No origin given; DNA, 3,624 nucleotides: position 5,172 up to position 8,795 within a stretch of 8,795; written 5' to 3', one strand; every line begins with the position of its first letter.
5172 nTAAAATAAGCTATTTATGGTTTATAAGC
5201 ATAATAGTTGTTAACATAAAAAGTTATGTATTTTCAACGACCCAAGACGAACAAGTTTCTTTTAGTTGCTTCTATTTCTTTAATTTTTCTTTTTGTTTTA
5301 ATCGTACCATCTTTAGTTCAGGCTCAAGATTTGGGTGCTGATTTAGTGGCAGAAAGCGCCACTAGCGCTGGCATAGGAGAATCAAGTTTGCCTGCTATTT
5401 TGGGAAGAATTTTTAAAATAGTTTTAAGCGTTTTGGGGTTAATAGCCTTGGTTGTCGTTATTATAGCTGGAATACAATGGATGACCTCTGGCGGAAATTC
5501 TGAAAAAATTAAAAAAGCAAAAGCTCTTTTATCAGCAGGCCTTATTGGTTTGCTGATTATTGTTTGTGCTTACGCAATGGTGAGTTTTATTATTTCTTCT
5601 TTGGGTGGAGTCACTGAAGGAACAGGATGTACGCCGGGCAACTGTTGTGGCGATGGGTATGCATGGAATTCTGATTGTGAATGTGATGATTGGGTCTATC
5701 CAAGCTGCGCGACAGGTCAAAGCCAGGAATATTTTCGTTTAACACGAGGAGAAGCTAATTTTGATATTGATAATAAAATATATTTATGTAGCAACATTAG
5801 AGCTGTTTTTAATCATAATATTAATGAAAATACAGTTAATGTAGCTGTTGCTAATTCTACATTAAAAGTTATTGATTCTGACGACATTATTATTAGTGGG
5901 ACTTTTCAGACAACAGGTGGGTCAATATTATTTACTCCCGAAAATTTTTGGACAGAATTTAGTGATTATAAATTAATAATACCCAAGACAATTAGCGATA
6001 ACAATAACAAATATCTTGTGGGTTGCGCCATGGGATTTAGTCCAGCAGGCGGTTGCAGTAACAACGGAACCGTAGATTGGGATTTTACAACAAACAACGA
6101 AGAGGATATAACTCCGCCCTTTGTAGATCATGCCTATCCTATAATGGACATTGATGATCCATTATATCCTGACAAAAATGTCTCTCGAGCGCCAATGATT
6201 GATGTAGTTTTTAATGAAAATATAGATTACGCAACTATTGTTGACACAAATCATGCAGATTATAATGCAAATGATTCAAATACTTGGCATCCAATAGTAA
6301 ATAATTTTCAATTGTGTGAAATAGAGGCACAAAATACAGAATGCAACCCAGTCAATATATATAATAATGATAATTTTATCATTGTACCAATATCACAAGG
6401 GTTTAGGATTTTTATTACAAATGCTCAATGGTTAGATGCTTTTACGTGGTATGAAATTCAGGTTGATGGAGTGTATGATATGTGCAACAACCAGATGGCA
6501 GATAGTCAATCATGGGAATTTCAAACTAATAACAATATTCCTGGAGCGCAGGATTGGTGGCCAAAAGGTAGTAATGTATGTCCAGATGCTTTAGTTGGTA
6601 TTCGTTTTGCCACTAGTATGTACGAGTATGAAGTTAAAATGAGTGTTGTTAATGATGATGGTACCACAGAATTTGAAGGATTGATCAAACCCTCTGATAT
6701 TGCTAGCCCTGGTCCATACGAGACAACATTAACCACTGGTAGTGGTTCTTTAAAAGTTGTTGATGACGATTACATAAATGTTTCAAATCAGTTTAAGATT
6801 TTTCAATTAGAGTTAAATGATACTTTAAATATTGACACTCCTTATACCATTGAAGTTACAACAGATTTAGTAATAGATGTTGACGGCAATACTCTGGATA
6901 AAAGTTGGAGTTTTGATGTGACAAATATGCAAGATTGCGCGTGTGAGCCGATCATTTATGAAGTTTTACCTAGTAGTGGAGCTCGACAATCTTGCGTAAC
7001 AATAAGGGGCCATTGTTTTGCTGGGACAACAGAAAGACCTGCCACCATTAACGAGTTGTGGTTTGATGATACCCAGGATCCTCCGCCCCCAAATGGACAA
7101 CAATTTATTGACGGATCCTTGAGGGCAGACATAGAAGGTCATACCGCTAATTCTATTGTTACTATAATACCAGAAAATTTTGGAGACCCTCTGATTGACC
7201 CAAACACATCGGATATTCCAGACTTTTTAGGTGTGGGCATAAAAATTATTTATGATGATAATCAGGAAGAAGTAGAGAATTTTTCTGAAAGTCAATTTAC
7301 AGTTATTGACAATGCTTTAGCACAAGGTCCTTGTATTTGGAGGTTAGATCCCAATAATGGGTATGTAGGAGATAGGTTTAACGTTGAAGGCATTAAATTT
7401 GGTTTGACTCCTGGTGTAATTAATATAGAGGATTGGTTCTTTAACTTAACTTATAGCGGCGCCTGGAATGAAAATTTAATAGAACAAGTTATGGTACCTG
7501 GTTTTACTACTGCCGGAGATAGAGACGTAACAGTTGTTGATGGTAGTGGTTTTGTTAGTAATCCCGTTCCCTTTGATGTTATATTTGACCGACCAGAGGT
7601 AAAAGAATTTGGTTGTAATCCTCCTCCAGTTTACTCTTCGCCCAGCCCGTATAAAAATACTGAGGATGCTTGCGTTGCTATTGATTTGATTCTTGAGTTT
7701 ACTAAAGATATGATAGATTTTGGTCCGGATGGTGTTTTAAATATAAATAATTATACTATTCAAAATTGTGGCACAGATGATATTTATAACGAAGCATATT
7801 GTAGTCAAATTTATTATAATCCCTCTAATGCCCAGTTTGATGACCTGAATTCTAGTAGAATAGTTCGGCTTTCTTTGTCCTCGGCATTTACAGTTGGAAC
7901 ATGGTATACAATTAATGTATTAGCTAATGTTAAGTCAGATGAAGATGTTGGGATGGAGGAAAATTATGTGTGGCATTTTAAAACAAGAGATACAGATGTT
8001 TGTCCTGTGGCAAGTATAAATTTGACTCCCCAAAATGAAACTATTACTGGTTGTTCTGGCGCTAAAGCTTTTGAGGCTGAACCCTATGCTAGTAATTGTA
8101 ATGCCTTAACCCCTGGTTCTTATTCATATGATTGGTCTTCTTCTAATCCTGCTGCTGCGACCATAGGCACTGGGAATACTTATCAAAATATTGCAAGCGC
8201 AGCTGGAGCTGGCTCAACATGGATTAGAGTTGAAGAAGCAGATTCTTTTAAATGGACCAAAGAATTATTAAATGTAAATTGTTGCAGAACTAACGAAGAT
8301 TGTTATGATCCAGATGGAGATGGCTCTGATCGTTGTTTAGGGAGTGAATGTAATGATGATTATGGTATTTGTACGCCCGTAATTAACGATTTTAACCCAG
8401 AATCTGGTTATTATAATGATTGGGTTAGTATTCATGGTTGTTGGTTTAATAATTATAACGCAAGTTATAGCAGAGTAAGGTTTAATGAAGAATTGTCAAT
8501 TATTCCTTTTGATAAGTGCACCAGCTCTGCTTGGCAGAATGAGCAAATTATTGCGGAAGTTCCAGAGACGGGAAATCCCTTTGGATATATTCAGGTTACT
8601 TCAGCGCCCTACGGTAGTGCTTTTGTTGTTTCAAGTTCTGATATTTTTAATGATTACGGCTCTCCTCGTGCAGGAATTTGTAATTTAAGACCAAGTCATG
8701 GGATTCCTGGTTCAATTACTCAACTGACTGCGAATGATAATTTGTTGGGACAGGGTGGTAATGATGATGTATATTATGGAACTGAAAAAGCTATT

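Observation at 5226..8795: The largest gene in the window is absent from the ORF track: a 1190-codon open-ended ORF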

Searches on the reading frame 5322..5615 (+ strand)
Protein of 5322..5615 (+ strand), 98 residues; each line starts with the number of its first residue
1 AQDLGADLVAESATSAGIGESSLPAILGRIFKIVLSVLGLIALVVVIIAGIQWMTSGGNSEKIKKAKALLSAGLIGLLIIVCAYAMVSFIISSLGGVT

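Call 78: search_solved_structures(query=A4, max_evalue=10, show_alignments=3)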
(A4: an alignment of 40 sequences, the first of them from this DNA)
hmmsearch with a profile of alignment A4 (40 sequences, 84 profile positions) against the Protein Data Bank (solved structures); distinct sequences matched with E-value up to 10: 16.
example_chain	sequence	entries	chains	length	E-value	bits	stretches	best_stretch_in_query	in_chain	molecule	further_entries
6i38_A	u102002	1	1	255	0.00026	24.2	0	38-56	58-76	nv2Pizza6-AYW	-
6i37_A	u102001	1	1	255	0.00029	24.1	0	38-56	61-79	nv1Pizza6-AYW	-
6i3b_A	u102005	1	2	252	0.0005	23.3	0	38-56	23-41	cPizza6-AYW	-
6f0q_A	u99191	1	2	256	0.00081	22.6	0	38-56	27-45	Pizza6-AYW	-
6i39_A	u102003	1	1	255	0.0012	22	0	38-56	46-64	v31Pizza6-AYW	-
6i3a_A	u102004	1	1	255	0.0018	21.6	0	38-56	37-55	v22Pizza6-AYW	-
7zpz_A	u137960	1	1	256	0.0048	20.2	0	38-56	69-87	Pizza6-TSR-TSH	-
7zph_A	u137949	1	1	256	0.0072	19.6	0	38-56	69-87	Pizza6-TNK-RSH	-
7zcj_A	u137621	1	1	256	0.013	18.8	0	38-56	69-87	Pizza6-TNH-TSH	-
6f0s_A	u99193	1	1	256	0.013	18.8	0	38-56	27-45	Pizza6-SYW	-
7zqg_A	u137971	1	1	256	0.014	18.6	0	38-56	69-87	Pizza6-KSH-TSH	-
7zq2_A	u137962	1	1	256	0.014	18.6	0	38-56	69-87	Pizza6-RSH-TSH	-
7zpw_A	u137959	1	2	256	0.018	18.3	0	37-56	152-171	Pizza6-TSK-TSH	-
9lp2_A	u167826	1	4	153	0.33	14.3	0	43-62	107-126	dAID23.4L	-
9g95_A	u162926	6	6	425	2.4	11.5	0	10-38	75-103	Lipid III flippase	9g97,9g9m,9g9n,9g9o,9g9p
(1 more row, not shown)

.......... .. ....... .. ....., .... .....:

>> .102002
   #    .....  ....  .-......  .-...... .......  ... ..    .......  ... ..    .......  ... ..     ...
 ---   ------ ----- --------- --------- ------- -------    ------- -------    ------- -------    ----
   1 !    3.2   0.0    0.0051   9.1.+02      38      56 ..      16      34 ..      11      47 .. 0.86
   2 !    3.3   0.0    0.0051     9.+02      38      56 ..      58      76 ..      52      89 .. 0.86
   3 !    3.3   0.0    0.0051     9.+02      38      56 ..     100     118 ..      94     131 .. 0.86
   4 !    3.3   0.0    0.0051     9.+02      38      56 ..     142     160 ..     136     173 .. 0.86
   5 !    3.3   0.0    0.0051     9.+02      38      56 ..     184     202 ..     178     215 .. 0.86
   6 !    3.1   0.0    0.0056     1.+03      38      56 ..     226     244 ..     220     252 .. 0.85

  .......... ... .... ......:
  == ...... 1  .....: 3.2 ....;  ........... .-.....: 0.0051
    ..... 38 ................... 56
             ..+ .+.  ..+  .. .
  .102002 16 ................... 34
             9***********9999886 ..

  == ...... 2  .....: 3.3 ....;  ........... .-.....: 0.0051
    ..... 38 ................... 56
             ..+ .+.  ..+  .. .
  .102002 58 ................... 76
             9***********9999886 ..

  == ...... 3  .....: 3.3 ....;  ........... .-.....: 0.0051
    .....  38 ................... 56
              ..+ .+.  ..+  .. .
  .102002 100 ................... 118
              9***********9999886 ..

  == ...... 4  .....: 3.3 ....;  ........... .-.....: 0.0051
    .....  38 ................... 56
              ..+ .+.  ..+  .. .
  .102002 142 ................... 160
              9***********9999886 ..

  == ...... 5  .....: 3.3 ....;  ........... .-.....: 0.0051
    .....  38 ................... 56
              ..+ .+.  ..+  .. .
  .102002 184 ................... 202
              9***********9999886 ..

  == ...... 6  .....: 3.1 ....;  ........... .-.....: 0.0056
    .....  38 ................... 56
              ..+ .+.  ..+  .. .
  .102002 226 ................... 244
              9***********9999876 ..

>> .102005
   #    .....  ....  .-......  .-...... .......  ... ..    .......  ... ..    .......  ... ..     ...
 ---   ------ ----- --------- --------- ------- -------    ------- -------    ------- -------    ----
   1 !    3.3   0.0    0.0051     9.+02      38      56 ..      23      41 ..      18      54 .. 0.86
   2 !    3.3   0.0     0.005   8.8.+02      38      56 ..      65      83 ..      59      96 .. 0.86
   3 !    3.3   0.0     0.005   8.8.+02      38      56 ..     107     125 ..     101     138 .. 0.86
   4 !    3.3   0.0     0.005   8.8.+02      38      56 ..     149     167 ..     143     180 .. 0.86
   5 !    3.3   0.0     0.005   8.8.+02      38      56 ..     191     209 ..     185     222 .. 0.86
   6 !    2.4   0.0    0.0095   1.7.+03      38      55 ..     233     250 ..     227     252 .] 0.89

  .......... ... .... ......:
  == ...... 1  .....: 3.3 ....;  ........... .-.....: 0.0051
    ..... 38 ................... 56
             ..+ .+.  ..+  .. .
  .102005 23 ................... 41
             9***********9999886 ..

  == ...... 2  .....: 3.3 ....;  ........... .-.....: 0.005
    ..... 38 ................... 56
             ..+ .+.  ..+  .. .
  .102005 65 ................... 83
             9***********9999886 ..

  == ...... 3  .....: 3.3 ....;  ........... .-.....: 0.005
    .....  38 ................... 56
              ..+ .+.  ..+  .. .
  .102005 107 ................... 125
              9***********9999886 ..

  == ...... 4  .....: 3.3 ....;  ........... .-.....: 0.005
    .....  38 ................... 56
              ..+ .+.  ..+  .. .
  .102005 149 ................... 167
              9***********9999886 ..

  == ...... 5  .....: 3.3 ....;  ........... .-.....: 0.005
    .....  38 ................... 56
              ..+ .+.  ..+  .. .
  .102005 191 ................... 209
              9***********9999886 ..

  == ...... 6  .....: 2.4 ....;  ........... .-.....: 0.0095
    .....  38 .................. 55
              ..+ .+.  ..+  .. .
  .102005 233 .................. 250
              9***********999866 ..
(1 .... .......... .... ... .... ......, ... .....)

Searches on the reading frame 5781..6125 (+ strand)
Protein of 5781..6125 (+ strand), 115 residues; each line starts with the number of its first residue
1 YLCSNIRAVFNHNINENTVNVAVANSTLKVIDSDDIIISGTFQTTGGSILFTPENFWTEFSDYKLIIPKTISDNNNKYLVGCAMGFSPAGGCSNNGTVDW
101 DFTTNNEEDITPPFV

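Call 20: search_protein_families(library=pfam, proteins=[window:5781-6125:+], max_evalue=10)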
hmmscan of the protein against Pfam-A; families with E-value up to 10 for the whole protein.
window:5781-6125:+ (115 aa): 1 family
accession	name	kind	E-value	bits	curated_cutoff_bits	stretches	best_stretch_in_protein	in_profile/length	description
PF13205.12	Big_5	-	1e-06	29.8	23.6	1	4-104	23-105/105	Bacterial Ig-like domain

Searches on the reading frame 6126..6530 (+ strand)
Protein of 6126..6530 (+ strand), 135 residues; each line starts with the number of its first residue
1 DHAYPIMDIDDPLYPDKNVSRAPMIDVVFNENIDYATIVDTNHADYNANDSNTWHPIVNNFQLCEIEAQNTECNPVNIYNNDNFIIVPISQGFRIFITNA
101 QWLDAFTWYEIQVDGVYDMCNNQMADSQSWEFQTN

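Call 20: search_protein_families(library=pfam, proteins=[window:6126-6530:+], max_evalue=10)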
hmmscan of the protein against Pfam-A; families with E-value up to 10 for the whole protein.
window:6126-6530:+ (135 aa): 1 family
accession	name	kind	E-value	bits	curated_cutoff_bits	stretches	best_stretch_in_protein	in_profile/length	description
PF13205.12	Big_5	-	2e-06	28.9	23.6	1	17-134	17-105/105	Bacterial Ig-like domain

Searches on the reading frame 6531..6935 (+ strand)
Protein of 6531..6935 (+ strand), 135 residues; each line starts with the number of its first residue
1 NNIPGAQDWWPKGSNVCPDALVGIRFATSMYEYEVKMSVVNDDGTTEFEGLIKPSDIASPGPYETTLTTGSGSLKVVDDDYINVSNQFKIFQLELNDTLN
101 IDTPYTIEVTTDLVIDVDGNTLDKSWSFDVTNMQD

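Call 20: search_protein_families(library=pfam, proteins=[window:6531-6935:+], max_evalue=10)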
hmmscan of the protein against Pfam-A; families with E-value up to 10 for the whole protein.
window:6531-6935:+ (135 aa): 1 family
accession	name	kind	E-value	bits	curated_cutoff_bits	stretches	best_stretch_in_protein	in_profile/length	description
PF13205.12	Big_5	-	1.2e-05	26.4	23.6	1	65-129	46-104/105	Bacterial Ig-like domain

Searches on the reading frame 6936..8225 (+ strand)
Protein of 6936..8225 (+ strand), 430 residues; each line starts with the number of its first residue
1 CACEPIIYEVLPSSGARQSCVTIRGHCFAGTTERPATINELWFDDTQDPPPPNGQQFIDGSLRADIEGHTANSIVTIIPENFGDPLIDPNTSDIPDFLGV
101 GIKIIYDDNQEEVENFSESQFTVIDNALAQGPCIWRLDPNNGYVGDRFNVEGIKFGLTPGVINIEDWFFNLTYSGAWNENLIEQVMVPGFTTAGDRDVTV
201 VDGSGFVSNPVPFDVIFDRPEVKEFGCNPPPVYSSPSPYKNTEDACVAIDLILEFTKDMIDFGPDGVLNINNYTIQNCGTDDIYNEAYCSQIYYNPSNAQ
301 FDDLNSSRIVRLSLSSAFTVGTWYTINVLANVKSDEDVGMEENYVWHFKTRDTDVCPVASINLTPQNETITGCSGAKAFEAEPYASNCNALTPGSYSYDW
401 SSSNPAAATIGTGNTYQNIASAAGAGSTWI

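Call 48: predict_structure(alignment_id=A3)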
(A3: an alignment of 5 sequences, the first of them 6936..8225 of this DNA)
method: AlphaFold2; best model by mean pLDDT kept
length: 430 residues; sequences in the alignment: 5
mean_pLDDT: 48.2   pTM: 0.37
mean pLDDT of the five models: 48.2, 43.6, 38.5, 35.8, 35.4
residues with pLDDT >= 90: 0; 70-90: 36; 50-70: 168; < 50: 226
segments of 3 or more residues with pLDDT < 50: 48-71, 87-94, 159-163, 165-171, 218-270, 282-289, 291-316, 333-342, 353-430
pLDDT, mean of each block of 10 residues (from residue 1): 55 72 62 59 59 35 30 66 53 54 70 61 66 67 64 62 43 59 63 61 67 55 25 27 36 45 41 56 48 40 41 50 56 47 52 42 31 23 22 26 28 26 27
secondary structure, 60 per line:
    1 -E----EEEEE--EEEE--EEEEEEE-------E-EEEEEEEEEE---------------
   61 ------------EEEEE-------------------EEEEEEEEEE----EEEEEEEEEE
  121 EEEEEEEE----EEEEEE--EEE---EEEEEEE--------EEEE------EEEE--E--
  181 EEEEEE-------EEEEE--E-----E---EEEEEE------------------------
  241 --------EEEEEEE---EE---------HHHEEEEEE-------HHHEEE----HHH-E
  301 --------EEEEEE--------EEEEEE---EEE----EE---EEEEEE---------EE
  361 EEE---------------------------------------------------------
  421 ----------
elements in order: E7-11 E14-17 E20-26 E36-45 E73-77 E97-106 E111-128 E133-138 E141-143 E147-153 E162-165 E172-175 E181-186 E194-198 E211-216 E249-255 E273-278 E289-291 E309-314 E323-328 E332-334 E344-349 E359-363

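Call 53: fold_search(model_id=the predicted structure, library=pdb)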
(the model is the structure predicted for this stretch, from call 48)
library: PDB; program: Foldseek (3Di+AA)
matches with E <= 10: 1544; with E <= 0.001: 174
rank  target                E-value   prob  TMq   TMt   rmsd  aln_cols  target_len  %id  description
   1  1cyg                  2.4e-07  1.00  0.19  0.14  15.2       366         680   13  CYCLODEXTRIN GLUCANOTRANSFERASE (E.C.2.4.1.19) (CGTASE) (released 1995-02-27)
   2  1cgw_A                4.3e-07  1.00  0.19  0.13  15.8       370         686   13  SITE DIRECTED MUTATIONS OF THE ACTIVE SITE RESIDUE TYROSINE 195 OF CYCLODEXTRIN GLYCOSYLTRANSFERASE FROM BACILLUS CIRC (released 1995-02-07)
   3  6aij                  5.7e-07  1.00  0.20  0.14  14.9       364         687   14  Cyclodextrin glycosyltransferase from Paenibacillus macerans mutant N603D (released 2018-10-10)
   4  1cdg_A                6.0e-07  1.00  0.19  0.13  15.7       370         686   13  NUCLEOTIDE SEQUENCE AND X-RAY STRUCTURE OF CYCLODEXTRIN GLYCOSYLTRANSFERASE FROM BACILLUS CIRCULANS STRAIN 251 IN A MA (released 1994-01-31)
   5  1dtu_A                6.6e-07  1.00  0.19  0.13  15.7       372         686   12  BACILLUS CIRCULANS STRAIN 251 CYCLODEXTRIN GLYCOSYLTRANSFERASE: A MUTANT Y89D/S146P COMPLEXED TO AN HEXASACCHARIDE INH (released 2000-03-06)
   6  1tcm_A                8.7e-07  1.00  0.17  0.12  15.9       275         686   14  CYCLODEXTRIN GLYCOSYLTRANSFERASE W616A MUTANT FROM BACILLUS CIRCULANS STRAIN 251 (released 1997-04-21)
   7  1cxl_A                1.1e-06  1.00  0.19  0.13  15.2       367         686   13  COMPLEX BETWEEN A COVALENT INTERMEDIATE AND BACILLUS CIRCULANS STRAIN 251 CGTASE E257Q (released 1999-05-03)
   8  1cgv_A                1.3e-06  1.00  0.19  0.13  15.9       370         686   13  SITE DIRECTED MUTATIONS OF THE ACTIVE SITE RESIDUE TYROSINE 195 OF CYCLODEXTRIN GLYCOSYLTRANSFERASE FROM BACILLUS CIRC (released 1995-02-27)
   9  3bmv                  1.5e-06  1.00  0.17  0.11  15.6       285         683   10  Cyclodextrin glycosyl transferase from Thermoanerobacterium thermosulfurigenes EM1 mutant S77P (released 2008-05-27)
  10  6e57_C                1.5e-06  1.00  0.17  0.18  17.1       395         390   12  Bacteroides ovatus mixed-linkage glucan utilization locus (MLGUL) SGBP-B in complex with mixed-linkage heptasaccharide (released 2019-05-29)
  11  1cgy_A                1.6e-06  1.00  0.19  0.13  15.9       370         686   13  SITE DIRECTED MUTATIONS OF THE ACTIVE SITE RESIDUE TYROSINE 195 OF CYCLODEXTRIN GLYXOSYLTRANSFERASE FROM BACILLUS CIRC (released 1995-02-07)
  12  1kcl_A                1.6e-06  1.00  0.20  0.14  15.4       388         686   12  Bacillus ciruclans strain 251 Cyclodextrin glycosyl transferase mutant G179L (released 2002-01-16)
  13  1cgx_A                1.8e-06  1.00  0.19  0.13  15.9       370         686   13  SITE DIRECTED MUTATIONS OF THE ACTIVE SITE RESIDUE TYROSINE 195 OF CYCLODEXTRIN GLYXOSYLTRANSFERASE FROM BACILLUS CIRC (released 1995-02-07)
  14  1cxf_A                1.9e-06  1.00  0.18  0.12  15.9       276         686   13  COMPLEX OF A (D229N/E257Q) DOUBLE MUTANT CGTASE FROM BACILLUS CIRCULANS STRAIN 251 WITH MALTOTETRAOSE AT 120 K AND PH  (released 1995-12-15)
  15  1pj9_A                1.9e-06  1.00  0.19  0.13  16.0       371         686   13  Bacillus circulans strain 251 loop mutant 183-195 (released 2004-02-03)
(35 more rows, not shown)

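Call 58: search_protein_families(library=pfam, alignment_id=A3, max_evalue=0.05)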
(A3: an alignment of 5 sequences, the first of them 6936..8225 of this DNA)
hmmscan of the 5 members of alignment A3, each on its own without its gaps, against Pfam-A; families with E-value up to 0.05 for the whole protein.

A. member 1, window:6936-8225:+ (430 aa): 1 family
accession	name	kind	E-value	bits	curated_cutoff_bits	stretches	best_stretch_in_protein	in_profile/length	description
PF13205.12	Big_5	-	0.00028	22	23.6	1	291-350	46-105/105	Bacterial Ig-like domain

B. families by the number of members that match (of 5 scanned): 3 families
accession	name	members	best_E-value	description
PF13205.12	Big_5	3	4.3e-09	Bacterial Ig-like domain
PF22067.2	Cep192_D3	1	0.0037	Cep192 domain 3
PF02368.24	Big_2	1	0.025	Bacterial Ig-like domain (group 2)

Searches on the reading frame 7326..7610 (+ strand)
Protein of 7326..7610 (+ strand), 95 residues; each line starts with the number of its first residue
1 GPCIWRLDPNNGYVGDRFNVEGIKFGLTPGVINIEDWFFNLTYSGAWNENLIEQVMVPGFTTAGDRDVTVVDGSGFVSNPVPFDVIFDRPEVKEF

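Call 20: search_protein_families(library=pfam, proteins=[window:7326-7610:+], max_evalue=10)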
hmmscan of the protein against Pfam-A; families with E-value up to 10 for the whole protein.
window:7326-7610:+ (95 aa): 1 family
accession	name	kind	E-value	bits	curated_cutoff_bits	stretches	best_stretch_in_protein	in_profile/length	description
PF01833.30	TIG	-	0.038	14.4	20.9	1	2-83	1-82/84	IPT/TIG domain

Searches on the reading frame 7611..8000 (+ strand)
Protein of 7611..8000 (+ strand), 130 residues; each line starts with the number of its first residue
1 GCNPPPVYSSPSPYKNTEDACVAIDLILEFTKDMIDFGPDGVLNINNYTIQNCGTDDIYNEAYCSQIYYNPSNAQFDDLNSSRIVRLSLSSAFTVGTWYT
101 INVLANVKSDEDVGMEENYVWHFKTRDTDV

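Call 20: search_protein_families(library=pfam, proteins=[window:7611-8000:+], max_evalue=10)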
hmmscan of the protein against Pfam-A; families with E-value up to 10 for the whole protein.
window:7611-8000:+ (130 aa): 1 family
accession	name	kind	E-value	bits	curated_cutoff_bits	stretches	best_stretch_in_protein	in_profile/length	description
PF13205.12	Big_5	-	2.3e-05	25.5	23.6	1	8-125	7-105/105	Bacterial Ig-like domain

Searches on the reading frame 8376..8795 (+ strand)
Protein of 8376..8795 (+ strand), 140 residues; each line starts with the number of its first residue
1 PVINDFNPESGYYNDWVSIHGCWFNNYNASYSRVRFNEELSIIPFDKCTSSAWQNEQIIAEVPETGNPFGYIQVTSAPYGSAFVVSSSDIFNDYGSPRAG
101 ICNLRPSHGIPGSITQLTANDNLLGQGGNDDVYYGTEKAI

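Call 20: search_protein_families(library=pfam, proteins=[window:8376-8795:+], max_evalue=10)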
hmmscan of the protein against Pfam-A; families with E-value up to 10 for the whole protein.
window:8376-8795:+ (140 aa): 1 family
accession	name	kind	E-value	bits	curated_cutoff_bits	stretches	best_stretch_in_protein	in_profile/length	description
PF01833.30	TIG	-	0.013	16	20.9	1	1-77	1-71/84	IPT/TIG domain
